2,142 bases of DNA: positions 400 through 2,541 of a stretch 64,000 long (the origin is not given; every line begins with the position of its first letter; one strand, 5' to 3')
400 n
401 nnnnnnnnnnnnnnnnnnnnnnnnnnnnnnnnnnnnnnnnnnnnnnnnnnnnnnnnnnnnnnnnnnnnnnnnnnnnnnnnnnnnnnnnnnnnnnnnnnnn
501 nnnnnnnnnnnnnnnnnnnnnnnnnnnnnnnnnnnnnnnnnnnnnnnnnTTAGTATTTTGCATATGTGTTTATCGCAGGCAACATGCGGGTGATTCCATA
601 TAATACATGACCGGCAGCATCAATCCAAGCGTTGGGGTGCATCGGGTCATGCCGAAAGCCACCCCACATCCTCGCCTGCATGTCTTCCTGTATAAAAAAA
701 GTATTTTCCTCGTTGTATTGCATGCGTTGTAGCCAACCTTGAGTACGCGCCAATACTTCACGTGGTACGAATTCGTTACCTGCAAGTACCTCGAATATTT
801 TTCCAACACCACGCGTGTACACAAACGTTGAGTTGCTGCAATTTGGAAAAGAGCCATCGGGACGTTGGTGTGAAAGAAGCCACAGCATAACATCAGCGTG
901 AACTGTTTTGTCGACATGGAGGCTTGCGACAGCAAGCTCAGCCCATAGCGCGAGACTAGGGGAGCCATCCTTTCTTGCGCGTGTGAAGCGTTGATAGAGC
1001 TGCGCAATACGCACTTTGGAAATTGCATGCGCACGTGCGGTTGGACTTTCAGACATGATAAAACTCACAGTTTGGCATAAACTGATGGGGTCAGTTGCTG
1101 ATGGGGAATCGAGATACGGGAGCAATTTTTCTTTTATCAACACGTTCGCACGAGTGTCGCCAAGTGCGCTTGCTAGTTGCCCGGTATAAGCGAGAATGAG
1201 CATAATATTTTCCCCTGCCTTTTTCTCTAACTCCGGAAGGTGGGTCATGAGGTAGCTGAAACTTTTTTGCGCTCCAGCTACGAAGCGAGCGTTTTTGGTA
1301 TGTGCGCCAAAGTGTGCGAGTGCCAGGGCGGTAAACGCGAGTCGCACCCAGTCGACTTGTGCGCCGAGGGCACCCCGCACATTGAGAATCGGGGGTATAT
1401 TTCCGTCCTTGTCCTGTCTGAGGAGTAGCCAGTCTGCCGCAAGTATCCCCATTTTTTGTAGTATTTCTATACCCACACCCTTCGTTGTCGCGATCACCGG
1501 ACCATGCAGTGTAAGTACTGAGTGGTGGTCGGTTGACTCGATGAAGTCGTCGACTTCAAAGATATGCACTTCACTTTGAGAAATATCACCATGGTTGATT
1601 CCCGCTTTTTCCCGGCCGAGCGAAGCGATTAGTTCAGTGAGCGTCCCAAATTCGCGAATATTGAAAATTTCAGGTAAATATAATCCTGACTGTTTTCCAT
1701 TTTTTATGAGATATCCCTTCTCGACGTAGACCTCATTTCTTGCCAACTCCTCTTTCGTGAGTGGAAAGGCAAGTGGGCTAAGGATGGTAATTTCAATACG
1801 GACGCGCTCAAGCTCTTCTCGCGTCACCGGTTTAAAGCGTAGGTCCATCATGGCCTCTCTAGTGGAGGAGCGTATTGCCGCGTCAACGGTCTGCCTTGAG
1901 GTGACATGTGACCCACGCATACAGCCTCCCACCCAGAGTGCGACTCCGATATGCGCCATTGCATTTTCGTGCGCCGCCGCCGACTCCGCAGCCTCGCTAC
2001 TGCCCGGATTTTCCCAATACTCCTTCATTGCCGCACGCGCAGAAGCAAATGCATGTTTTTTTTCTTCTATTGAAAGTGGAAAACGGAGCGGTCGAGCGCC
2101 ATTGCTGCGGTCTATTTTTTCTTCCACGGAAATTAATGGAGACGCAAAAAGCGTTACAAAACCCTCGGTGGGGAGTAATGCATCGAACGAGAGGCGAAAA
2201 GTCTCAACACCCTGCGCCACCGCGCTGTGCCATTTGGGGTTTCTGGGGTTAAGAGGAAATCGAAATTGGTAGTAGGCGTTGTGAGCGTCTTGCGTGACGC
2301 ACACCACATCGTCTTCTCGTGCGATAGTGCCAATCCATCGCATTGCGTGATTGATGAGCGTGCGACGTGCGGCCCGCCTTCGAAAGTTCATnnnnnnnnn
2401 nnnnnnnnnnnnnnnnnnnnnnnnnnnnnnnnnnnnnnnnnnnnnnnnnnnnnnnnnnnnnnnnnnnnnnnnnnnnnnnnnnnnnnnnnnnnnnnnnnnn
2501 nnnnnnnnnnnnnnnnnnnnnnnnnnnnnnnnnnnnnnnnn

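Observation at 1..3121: Orphan SagB-type dehydrogenase in an operon with an AMMECR1-toroid fusion protein, and a third overlapping gene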

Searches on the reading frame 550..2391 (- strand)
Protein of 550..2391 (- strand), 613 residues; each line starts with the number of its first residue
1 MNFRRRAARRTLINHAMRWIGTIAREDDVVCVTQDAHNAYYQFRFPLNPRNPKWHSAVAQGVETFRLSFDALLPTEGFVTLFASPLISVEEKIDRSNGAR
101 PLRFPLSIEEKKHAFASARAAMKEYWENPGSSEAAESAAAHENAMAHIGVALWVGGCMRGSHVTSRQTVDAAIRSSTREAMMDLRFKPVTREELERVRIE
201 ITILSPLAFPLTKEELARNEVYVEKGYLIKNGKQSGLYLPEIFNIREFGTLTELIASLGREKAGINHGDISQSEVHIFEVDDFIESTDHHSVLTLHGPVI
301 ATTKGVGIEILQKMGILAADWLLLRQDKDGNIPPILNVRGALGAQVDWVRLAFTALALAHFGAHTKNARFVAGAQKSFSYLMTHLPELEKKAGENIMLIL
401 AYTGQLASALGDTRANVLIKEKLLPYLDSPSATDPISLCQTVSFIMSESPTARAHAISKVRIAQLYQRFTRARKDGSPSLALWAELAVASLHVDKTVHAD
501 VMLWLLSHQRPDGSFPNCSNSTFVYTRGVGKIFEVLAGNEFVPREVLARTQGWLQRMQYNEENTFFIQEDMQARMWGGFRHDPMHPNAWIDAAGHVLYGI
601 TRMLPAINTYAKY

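Call 4: search_protein_families(library=pfam, proteins=[window:550-2391:-], max_evalue=0.1)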
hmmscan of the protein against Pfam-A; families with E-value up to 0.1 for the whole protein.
window:550-2391:- (613 aa): 2 families
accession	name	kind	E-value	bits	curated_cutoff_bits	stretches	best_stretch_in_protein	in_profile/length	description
PF01871.22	AMMECR1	-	1.4e-14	54.4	25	1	154-280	44-165/168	AMMECR1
PF07678.20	TED_complement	-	0.033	13.7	22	0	491-519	109-137/312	A-macroglobulin TED domain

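Call 6: search_protein_families(library=ncbifam, proteins=[window:550-2391:-], max_evalue=1)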
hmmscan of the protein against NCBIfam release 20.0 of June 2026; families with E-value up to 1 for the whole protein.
window:550-2391:- (613 aa): 3 families
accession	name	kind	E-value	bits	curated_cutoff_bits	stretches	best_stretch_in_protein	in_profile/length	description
TIGR04335.1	AmmeMemoSam_A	hypoth_equivalog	3.1e-15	56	99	1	116-282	5-174/175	AmmeMemoRadiSam system protein A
NF002000.0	PRK00801.1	equivalog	1.5e-12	47.1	273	1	107-289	5-190/201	hypothetical protein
TIGR00296.1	TIGR00296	hypoth_equivalog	1.3e-08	34.8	91.05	1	113-279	11-184/200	TIGR00296 family protein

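Call 7: find_encoding_contigs(protein=window:550-2391:-, flank=10000, max_places=10)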
Protein window:550-2391:- (613 aa): 2 contigs read that carry it; 2 places shown.
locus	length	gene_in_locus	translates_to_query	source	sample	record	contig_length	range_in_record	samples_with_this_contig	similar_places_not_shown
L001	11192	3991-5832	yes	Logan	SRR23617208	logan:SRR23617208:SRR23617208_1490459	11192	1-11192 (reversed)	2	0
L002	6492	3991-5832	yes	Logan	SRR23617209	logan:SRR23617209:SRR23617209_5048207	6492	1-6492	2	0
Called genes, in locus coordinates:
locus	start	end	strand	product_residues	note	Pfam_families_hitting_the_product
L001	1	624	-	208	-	?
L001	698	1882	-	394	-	-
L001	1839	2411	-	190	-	-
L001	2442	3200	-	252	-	PF07719:TPR_2 (faint), PF13181:TPR_8 (faint), PF13431:TPR_17 (faint), PF07721:TPR_4 (faint), PF14559:TPR_19 (faint), PF13432:TPR_16 (faint)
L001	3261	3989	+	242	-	PF00881:Nitroreductase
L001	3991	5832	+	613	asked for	PF01871:AMMECR1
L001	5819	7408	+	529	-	PF02624:YcaO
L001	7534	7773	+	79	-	-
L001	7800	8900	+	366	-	-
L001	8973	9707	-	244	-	PF21347:DUF3108_like (weak)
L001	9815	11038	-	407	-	PF00657:Lipase_GDSL, PF13472:Lipase_GDSL_2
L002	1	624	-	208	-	?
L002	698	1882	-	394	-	-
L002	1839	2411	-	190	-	-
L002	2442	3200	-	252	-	PF07719:TPR_2 (faint), PF13181:TPR_8 (faint), PF13431:TPR_17 (faint), PF07721:TPR_4 (faint), PF14559:TPR_19 (faint), PF13432:TPR_16 (faint)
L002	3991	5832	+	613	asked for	PF01871:AMMECR1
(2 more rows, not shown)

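Call 11: find_homologous_proteins(query=window:550-2391:-, max_evalue=0.001)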
Query window:550-2391:- (613 aa): 7 proteins with E <= 0.001 among 8000 candidates.
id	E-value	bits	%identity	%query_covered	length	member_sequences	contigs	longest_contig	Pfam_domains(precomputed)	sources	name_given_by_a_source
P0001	0.0e+0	1399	100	100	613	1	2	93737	PF01871.23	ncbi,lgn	-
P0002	3.2e-108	381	37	98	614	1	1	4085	PF01871.23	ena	-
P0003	7.3e-104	367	38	95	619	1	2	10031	PF01871.23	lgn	-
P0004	3.4e-103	365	37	98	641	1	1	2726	PF01871.23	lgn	-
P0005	1.8e-100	356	36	96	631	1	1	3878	PF01871.23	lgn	-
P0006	1.1e-75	274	36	84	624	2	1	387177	PF01871.23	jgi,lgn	jgi:AMMECR1 domain-containing protein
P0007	3.0e-69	252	32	97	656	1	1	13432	PF01871.23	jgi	jgi:AMMECR1 domain-containing protein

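Call 12: find_encoding_contigs(protein=P0006, flank=8000, max_places=3)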
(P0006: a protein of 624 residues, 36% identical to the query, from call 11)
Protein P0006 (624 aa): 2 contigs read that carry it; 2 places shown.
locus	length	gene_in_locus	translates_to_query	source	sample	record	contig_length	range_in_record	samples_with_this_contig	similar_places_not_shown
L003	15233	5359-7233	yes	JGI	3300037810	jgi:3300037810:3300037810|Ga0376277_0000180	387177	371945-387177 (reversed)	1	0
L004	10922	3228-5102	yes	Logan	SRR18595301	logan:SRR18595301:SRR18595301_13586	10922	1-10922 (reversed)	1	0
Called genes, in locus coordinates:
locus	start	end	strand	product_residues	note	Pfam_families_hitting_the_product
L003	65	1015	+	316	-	PF27533:CapK_C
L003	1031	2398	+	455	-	PF27533:CapK_C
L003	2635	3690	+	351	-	PF00501:AMP-binding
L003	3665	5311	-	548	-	PF13360:PQQ_2, PF07774:EMC1_C (faint), PF25292:Beta-prop_CGLA (faint), PF13570:Beta-prop_ACSF4 (weak), PF13360:PQQ_2, PF13570:Beta-prop_ACSF4, PF13360:PQQ_2, PF01011:PQQ (weak), +2 more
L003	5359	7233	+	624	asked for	PF01871:AMMECR1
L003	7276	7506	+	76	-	-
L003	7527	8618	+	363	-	-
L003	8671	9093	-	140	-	-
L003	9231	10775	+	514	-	PF02624:YcaO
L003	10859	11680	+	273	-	PF13371:TPR_9 (faint), PF13431:TPR_17 (faint), PF00515:TPR_1 (faint), PF13432:TPR_16, PF14559:TPR_19 (weak), PF07719:TPR_2 (weak), PF13414:TPR_11 (weak), PF14559:TPR_19 (weak), +4 more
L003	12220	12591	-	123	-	-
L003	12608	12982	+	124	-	-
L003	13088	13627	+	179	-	-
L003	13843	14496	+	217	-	-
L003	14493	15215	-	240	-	PF01996:F420_ligase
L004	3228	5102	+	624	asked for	PF01871:AMMECR1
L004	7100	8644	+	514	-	PF02624:YcaO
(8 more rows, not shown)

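Call 13: find_encoding_contigs(protein=P0007, flank=8000, max_places=3)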
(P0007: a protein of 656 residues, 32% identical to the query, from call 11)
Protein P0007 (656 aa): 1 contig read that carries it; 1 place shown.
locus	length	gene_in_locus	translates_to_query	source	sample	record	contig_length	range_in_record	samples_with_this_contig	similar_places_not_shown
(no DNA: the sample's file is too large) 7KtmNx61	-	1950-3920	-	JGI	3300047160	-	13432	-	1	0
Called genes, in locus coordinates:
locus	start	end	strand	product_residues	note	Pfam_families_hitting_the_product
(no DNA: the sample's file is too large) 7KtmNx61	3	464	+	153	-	?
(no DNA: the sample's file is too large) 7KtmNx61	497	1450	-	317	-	-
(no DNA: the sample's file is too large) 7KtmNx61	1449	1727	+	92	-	-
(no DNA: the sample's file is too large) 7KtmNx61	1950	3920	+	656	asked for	PF01871:AMMECR1 (weak)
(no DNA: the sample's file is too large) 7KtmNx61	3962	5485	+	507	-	PF02624:YcaO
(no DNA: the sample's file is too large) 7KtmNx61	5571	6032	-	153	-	-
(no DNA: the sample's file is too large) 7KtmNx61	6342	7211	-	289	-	-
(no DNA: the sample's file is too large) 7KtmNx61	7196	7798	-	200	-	PF04542:Sigma70_r2, PF08281:Sigma70_r4_2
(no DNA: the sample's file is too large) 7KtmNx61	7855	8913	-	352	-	-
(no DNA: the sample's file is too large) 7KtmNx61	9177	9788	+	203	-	-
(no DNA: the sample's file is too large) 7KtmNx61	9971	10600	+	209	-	PF00132:Hexapep, PF14602:Hexapep_2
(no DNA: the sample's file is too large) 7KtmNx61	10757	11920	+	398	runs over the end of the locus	-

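Call 14: find_encoding_contigs(protein=P0003, flank=8000, max_places=3)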
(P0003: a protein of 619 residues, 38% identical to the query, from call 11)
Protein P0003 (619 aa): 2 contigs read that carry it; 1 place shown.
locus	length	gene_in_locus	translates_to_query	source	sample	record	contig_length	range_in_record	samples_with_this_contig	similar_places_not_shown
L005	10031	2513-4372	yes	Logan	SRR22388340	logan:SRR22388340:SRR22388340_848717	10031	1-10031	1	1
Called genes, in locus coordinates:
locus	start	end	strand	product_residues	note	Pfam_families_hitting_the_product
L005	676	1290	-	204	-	-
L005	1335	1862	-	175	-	-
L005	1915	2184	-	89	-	-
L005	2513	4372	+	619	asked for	PF01871:AMMECR1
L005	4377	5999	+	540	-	PF02624:YcaO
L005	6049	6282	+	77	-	-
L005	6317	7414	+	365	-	-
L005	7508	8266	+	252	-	PF00881:Nitroreductase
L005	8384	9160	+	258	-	PF13432:TPR_16 (faint), PF07719:TPR_2 (faint), PF14559:TPR_19 (faint), PF13431:TPR_17 (faint)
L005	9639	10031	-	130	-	?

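Call 19: search_solved_structures(query=A1, max_evalue=10, show_alignments=2)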
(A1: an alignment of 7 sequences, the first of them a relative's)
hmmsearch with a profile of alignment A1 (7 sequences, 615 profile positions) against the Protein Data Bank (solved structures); distinct sequences matched with E-value up to 10: 10.
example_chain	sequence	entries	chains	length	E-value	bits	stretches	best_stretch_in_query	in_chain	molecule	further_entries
1zq7_A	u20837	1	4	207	3.2e-15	59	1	111-295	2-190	Hypothetical protein MM0484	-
1vaj_A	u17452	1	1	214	5.5e-08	35.1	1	109-249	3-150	Hypothetical protein PH0010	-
1wsc_A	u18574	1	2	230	7.2e-05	24.8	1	165-249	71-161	Hypothetical protein ST0229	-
9lfi_A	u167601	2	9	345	0.041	15.7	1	316-341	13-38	AprG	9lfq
9lfq_B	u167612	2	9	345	0.041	15.7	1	316-341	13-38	AprG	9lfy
9c95_A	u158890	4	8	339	0.047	15.5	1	316-341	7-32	AprG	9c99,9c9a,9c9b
9lm8_A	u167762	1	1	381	0.065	15.1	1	365-457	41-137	bvFP-Pfr21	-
2pn5_A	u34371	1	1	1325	0.16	13.8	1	415-542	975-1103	Thioester-containing protein I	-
4d94_A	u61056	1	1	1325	0.16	13.8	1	415-542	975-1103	Thioester-containing protein 1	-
7mcd_A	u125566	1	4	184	6.8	8.4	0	260-330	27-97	AI-designed TIM-barrel F15C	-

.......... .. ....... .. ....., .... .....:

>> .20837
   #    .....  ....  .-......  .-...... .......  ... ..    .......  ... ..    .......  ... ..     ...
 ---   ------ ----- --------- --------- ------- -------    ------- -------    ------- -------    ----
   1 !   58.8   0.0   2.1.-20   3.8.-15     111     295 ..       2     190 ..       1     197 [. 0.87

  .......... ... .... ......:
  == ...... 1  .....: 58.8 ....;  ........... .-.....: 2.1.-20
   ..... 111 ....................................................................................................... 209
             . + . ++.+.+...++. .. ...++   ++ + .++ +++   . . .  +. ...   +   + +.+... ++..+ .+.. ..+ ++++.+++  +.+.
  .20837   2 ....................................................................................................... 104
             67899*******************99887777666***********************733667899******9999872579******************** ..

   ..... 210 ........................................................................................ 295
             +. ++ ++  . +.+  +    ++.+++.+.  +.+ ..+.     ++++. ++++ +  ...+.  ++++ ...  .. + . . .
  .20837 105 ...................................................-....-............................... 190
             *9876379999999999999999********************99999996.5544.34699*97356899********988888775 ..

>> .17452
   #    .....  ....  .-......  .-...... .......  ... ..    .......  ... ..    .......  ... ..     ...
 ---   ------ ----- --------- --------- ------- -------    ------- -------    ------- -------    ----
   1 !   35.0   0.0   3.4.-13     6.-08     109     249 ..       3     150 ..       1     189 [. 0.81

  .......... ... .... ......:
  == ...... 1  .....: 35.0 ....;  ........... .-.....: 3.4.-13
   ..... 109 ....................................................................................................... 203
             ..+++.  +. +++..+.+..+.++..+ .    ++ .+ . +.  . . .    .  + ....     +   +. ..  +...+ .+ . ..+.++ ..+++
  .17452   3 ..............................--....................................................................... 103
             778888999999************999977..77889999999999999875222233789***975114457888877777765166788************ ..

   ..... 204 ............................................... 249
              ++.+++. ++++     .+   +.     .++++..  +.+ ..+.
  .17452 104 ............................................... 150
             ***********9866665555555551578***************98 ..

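Call 20: search_protein_families(library=ncbifam, proteins=[L001:5819-7408:+, L001:7534-7773:+, L001:7800-8900:+, L003:13843-14496:+, L003:14493-15215:-], max_evalue=0.1)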
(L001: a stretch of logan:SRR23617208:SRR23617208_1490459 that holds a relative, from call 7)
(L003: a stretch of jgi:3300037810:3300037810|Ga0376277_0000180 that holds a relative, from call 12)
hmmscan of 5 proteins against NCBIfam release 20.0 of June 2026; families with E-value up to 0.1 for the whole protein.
L001:5819-7408:+ (529 aa): 3 families
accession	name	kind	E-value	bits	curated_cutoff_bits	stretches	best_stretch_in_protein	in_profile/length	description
TIGR03604.1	TOMM_cyclo_SagD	subfamily_domain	1.1e-63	215.5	219.25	1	158-529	7-377/377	thiazole/oxazole-forming peptide maturase, SagD family component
TIGR03266.1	methan_mark_1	equivalog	1.3e-18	67.2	365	1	216-380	106-269/376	YcaO-related McrA-glycine thioamidation protein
TIGR00702.1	TIGR00702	domain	3.8e-16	59.1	75.65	1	209-493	100-367/377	YcaO-type kinase domain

L001:7534-7773:+ (79 aa): 2 families
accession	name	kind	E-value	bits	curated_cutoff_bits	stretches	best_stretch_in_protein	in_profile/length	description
NF011617.0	PRK15043.1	equivalog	0.011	15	417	1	5-46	130-171/243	HTH-type transcriptional regulator MlrA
TIGR00327.1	secE_euk_arch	equivalog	0.09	12.6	36.2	0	4-32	19-48/61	protein translocase SEC61 complex subunit gamma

L001:7800-8900:+ (366 aa): 1 family
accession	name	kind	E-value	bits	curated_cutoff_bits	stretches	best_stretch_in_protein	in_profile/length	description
NF008757.0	PRK11788.1-5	equivalog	0.0065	15.7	363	1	49-139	80-163/388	lipopolysaccharide assembly protein LapB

L003:13843-14496:+ (217 aa): 0 families

L003:14493-15215:- (240 aa): 3 families
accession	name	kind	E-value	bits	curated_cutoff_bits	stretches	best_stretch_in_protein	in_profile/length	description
TIGR01916.1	F420_cofE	equivalog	0.00038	19.9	180.65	1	31-89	11-68/244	coenzyme F420-0:L-glutamate ligase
NF009809.0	PRK13293.1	equivalog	0.0037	16.7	274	1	31-90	13-70/253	coenzyme F420-0:L-glutamate ligase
TIGR04132.1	intra_fol_E_lig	hypoth_equivalog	0.013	14.9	350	1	26-77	5-55/241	putative folate metabolism gamma-glutamate ligase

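Call 21: search_protein_families(library=pfam, proteins=[L001:5819-7408:+, L001:7534-7773:+, L001:7800-8900:+, L003:13843-14496:+, L003:8671-9093:-], max_evalue=0.1)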
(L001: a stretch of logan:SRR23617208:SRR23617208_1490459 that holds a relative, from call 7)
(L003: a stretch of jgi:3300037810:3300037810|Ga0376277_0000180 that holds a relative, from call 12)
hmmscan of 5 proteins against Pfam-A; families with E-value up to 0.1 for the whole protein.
L001:5819-7408:+ (529 aa): 1 family
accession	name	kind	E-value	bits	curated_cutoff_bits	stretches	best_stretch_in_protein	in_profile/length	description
PF02624.21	YcaO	-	2.4e-51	175.4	25.7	1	159-489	9-324/325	YcaO cyclodehydratase, ATP-ad Mg2+-binding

L001:7534-7773:+ (79 aa): 1 family
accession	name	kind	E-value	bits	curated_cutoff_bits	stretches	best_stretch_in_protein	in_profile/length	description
PF25401.1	PH_27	-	0.023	15.4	27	1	33-66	17-50/110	Kinetoplastid PH-like domain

L001:7800-8900:+ (366 aa): 2 families
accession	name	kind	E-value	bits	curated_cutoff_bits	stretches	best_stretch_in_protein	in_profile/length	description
PF24575.1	TPR_Slam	-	0.029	15.2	35.2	0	30-83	39-90/104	Surface lipoprotein assembly modifier, N-terminal TPR repeats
PF14555.12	UBA_4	-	0.053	13.8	21.8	1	147-163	19-35/43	UBA-like domain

L003:13843-14496:+ (217 aa): 0 families

L003:8671-9093:- (140 aa): 0 families
